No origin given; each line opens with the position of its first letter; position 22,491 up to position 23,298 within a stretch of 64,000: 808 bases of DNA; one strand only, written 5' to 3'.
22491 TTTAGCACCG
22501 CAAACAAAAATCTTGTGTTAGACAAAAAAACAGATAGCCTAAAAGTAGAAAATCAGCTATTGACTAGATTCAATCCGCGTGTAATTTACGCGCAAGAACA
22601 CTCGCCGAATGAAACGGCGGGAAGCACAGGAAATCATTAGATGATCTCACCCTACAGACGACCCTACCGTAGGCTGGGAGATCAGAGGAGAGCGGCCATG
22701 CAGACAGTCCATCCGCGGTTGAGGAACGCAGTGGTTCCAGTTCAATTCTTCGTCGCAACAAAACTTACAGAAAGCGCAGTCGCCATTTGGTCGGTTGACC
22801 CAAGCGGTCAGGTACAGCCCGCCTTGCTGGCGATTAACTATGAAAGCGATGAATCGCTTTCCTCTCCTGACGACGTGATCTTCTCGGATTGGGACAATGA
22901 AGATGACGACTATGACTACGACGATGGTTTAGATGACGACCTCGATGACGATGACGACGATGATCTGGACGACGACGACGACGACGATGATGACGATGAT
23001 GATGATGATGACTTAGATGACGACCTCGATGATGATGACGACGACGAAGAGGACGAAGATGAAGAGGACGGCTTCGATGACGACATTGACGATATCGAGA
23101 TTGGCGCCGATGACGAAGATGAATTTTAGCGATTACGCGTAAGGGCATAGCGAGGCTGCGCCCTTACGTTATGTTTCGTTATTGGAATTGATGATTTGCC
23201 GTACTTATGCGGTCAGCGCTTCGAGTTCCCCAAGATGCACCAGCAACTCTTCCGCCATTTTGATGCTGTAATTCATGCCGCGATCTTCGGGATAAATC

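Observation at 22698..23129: Stand-alone poly-aspartate protein with a proper RBS and terminator, next to a UbiA-family prenyltransferase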

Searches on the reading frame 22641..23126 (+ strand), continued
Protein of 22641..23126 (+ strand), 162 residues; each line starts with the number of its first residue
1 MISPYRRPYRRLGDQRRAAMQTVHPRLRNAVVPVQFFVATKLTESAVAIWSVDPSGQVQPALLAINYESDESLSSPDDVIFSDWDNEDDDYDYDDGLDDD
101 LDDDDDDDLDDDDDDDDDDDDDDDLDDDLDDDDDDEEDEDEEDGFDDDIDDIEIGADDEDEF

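Call 86: predict_structure(alignment_id=A10)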
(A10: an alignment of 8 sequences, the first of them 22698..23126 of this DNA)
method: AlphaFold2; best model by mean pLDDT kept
length: 143 residues; sequences in the alignment: 8
mean_pLDDT: 58.1   pTM: 0.23
mean pLDDT of the five models: 58.1, 58.0, 57.3, 55.6, 53.5
residues with pLDDT >= 90: 0; 70-90: 15; 50-70: 104; < 50: 24
segments of 3 or more residues with pLDDT < 50: 1-12, 56-59
pLDDT, mean of each block of 10 residues (from residue 1): 43 60 64 76 62 50 53 58 56 57 61 61 60 56 47
secondary structure, 60 per line:
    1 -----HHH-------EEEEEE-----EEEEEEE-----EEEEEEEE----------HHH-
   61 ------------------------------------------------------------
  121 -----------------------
elements in order: E16-21 E27-33 E39-46

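Call 104: fold_search(model_id=the predicted structure, library=viral)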
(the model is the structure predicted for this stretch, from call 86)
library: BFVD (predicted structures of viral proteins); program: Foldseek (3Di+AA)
matches with E <= 10: 936; with E <= 0.001: 0
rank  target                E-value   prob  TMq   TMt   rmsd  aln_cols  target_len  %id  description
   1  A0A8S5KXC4            1.1e-01  0.94  0.23  0.06   5.4        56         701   14  RNA-directed RNA polymerase [ssRNA phage AVE019]
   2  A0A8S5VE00            1.6e-01  0.57  0.18  0.30   6.3        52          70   17  Uncharacterized protein [Siphoviridae sp. ctGa111]
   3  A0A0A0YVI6            2.0e-01  0.80  0.23  0.14   7.2        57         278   14  Ryanodine receptor Ryr domain-containing protein [Erwinia phage phiEa2809]
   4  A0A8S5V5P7            2.1e-01  0.82  0.21  0.38   4.4        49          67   20  Uncharacterized protein [Siphoviridae sp. ctYaH2]
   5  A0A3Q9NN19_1          2.1e-01  0.60  0.19  0.03   7.4        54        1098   13  (no name in the UniProt tables at hand)
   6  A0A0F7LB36            2.2e-01  0.82  0.26  0.27   5.4        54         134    7  Uncharacterized protein [uncultured marine virus]
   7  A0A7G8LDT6            2.5e-01  0.82  0.21  0.23  12.2        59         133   17  Uncharacterized protein [Gordonia phage Paries]
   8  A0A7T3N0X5            2.5e-01  0.44  0.18  0.08  11.2        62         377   14  (no name in the UniProt tables at hand)
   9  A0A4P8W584            2.7e-01  0.96  0.24  0.34   7.8        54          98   15  (no name in the UniProt tables at hand)
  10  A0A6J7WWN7            2.7e-01  0.80  0.19  0.27  10.2        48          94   17  Uncharacterized protein [uncultured Caudovirales phage]
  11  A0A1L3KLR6            2.8e-01  0.93  0.19  0.06   6.5        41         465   17  (no name in the UniProt tables at hand)
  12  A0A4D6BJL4            2.8e-01  0.80  0.21  0.28   7.0        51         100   16  (no name in the UniProt tables at hand)
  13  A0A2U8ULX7            2.8e-01  0.63  0.18  0.33   6.4        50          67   14  (no name in the UniProt tables at hand)
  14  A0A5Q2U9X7            3.0e-01  0.92  0.23  0.34   7.0        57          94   19  (no name in the UniProt tables at hand)
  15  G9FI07                3.0e-01  0.60  0.22  0.42  17.7        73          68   12  (no name in the UniProt tables at hand)
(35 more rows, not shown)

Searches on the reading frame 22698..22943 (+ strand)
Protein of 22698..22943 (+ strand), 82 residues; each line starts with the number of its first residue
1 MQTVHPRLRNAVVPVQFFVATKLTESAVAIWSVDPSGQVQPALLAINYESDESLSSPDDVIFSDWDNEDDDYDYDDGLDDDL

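Call 6: find_homologous_proteins(query=window:22698-22928:+, max_evalue=10)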
Query seq(77 aa) (77 aa): 1 proteins with E <= 10 among 2 candidates.
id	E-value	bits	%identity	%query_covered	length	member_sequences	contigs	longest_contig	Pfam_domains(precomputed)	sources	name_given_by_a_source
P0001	1.4e-27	113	66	88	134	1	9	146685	-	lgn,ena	-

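Call 9: find_encoding_contigs(protein=P0001, flank=8000, max_places=8)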
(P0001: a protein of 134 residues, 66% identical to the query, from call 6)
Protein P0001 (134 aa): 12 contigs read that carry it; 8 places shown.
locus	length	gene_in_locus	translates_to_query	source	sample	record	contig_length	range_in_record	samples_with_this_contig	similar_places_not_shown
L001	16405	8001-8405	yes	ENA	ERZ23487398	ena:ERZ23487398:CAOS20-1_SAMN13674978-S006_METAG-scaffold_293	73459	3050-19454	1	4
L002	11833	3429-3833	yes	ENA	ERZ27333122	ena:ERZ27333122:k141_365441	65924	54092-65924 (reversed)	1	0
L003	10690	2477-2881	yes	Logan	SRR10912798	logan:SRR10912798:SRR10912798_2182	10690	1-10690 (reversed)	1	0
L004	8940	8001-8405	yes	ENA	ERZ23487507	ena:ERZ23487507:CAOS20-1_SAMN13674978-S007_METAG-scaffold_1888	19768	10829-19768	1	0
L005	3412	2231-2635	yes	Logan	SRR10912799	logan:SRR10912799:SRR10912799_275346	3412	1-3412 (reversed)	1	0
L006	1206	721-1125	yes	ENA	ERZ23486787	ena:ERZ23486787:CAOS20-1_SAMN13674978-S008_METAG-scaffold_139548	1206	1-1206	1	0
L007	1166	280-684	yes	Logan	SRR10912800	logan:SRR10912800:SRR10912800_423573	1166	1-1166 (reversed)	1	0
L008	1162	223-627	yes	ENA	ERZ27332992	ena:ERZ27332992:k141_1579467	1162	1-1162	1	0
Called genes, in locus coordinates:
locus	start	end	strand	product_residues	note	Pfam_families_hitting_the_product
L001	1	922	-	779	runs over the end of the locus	PF04453:LptD (weak)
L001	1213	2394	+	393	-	-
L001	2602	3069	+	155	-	PF06445:GyrI-like, PF14526:Cass2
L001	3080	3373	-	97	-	-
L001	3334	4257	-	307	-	PF07751:Abi_2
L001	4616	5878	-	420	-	PF01408:GFO_IDH_MocA, PF02894:GFO_IDH_MocA_C (weak), PF22725:GFO_IDH_MocA_C3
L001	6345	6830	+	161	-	PF00583:Acetyltransf_1, PF13673:Acetyltransf_10, PF13508:Acetyltransf_7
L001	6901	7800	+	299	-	PF01040:UbiA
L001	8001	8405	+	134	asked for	-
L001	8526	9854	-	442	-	PF00890:FAD_binding_2 (faint), PF01266:DAO, PF13450:NAD_binding_8, PF01593:Amino_oxidase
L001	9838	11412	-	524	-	PF00682:HMGL-like, PF22617:HCS_D2, PF08502:LeuA_dimer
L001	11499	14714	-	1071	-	PF00082:Peptidase_S8, PF02225:PA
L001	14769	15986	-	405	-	PF00696:AA_kinase, PF01842:ACT (weak), PF22468:ACT_9 (weak), PF13840:ACT_7, PF22468:ACT_9, PF01842:ACT (weak)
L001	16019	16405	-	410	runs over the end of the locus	PF01676:Metalloenzyme, PF10143:PhosphMutase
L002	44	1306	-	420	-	PF01408:GFO_IDH_MocA, PF02894:GFO_IDH_MocA_C (weak), PF22725:GFO_IDH_MocA_C3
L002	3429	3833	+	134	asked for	-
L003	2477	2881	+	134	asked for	-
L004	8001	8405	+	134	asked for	-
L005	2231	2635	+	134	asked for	-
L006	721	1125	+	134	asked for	-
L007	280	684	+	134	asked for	-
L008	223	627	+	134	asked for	-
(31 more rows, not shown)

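Call 15: find_related_loci(query=A3, collection=genome_contigs, flank=8000)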
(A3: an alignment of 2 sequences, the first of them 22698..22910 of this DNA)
Query A3 (71 aa) in genome_contigs; peptide patterns used: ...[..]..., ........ (x = any residue, [..] = any of these).
600 stretches matched a pattern, but none encodes a relative of the query by tblastn (E <= 1e-3).

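Call 16: find_related_loci(query=A3, collection=metagenome_contigs, flank=6000)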
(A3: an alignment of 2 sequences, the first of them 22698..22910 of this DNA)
Query A3 (71 aa) in metagenome_contigs; peptide patterns used: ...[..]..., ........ (x = any residue, [..] = any of these).
600 stretches matched a pattern, but none encodes a relative of the query by tblastn (E <= 1e-3).

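Call 33: search_protein_representatives(alignment_id=A3)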
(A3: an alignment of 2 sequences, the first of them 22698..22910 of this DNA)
Query: 2 sequences, 71 profile positions. Proteins with E-value up to 0.001 (for the whole library): 5; up to 1e-10: 1; up to 1e-30: 1. The best 5 are listed.
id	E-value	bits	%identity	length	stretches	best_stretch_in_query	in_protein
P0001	1.4e-42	159.6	-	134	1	1-71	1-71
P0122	1.7e-05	40.8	-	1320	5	25-41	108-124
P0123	3.2e-04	36.7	-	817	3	16-43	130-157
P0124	3.4e-04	36.6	-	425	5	20-48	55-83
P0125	7.4e-04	35.6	-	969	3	5-37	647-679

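Call 36: find_homologous_proteins(query=A5, max_evalue=1)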
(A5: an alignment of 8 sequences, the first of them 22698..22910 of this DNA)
Query A5 (8 sequences): 1083 candidates shared short words with the query, none scored E <= 1.

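Call 51: search_solved_structures(query=A5, max_evalue=10)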
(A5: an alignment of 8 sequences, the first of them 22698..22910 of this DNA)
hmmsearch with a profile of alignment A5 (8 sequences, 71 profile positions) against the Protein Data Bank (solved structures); distinct sequences matched with E-value up to 10: 0.

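Call 52: search_protein_families(library=pfam, alignment_id=A5, max_evalue=10)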
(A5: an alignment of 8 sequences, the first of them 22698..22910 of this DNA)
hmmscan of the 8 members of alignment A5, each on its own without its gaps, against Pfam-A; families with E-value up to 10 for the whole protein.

A. member 1, window:22698-22910:+ (71 aa): 0 families

B. families by the number of members that match (of 8 scanned): 0 families

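Call 92: search_dna_similar(query=window:22698-22943:+, collection=phages, mode=protein, max_evalue=1, max_rows=5)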
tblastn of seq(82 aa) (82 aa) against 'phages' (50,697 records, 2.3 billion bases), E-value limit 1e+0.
Records with a match: 1; places in all: 1; records where one place covers at least 80% of the query: 0.
Best place of each record, by identity: <60% 1.
By first word of the organism name: Rhodobacter 1.
By host as written in the record: Rhodobacter capsulatus YW1 1.
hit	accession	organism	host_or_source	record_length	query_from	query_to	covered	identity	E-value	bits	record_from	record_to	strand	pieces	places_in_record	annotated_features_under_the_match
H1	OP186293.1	Rhodobacter phage RcXuper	Rhodobacter capsulatus YW1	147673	11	60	61%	38.5%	1e-1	35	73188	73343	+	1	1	hypothetical protein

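Call 93: search_dna_similar(query=window:22698-22943:+, collection=plasmids, mode=protein, max_evalue=1, max_rows=5)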
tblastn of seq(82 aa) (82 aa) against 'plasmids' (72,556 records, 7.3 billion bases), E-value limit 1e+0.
No match.

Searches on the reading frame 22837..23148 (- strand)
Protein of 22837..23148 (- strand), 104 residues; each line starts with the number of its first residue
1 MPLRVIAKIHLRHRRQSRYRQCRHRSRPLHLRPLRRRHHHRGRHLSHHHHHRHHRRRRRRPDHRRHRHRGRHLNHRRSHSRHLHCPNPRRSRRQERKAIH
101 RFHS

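Call 68: list_cluster_members(proteins=[window:22837-23148:-, window:22919-23086:-, window:21041-21526:+, window:22446-22640:+, window:22573-22761:-])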
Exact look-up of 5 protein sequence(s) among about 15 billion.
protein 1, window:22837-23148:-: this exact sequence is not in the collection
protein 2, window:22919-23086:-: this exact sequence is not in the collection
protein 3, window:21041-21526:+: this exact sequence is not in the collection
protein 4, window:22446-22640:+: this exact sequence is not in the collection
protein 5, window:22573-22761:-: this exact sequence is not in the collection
